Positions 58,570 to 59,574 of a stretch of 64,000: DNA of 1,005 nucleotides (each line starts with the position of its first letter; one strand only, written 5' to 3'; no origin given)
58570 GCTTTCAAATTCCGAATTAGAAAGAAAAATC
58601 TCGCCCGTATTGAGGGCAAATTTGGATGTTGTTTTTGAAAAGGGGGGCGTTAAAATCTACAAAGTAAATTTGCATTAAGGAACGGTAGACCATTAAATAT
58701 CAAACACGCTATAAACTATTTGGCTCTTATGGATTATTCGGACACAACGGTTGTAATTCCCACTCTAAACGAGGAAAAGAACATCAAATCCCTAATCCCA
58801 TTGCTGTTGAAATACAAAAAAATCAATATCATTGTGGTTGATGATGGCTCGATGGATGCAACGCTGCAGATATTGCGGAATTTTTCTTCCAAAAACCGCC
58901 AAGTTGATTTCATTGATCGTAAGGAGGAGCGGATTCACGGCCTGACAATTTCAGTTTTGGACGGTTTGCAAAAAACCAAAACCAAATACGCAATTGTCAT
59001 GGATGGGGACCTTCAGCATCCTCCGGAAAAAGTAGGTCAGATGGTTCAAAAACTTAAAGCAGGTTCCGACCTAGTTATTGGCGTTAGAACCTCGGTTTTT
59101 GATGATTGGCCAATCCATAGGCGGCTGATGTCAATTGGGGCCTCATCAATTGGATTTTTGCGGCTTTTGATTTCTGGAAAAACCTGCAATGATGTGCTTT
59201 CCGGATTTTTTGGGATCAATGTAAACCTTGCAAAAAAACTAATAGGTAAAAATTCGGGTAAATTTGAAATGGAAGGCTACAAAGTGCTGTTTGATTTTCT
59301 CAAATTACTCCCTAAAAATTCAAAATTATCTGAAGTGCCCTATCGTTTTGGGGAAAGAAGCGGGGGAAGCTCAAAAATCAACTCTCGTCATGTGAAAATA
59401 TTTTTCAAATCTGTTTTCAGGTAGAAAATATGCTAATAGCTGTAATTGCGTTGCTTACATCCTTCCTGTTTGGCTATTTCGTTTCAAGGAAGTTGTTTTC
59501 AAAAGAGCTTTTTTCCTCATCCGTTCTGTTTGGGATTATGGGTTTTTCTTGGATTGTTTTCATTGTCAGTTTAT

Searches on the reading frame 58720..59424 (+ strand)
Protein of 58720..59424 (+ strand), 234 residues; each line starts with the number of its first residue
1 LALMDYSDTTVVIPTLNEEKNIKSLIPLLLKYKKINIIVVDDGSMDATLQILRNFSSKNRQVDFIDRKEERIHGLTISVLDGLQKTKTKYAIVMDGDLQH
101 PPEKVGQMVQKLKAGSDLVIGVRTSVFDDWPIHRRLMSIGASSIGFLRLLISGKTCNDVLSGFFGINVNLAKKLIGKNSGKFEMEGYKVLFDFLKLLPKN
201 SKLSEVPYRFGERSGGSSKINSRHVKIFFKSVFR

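Call 71: search_protein_families(library=pfam, proteins=[window:58720-59424:+], max_evalue=0.0001)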
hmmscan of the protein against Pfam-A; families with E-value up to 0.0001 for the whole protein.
window:58720-59424:+ (234 aa): 2 families
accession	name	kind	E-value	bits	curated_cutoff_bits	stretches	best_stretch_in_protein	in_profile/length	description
PF00535.33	Glycos_transf_2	-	3.8e-28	99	23.3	1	10-173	1-166/168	Glycosyl transferase family 2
PF10111.15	Glyco_tranf_2_2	-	1.7e-08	34.8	27.3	1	10-110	1-104/276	Glycosyltransferase like family 2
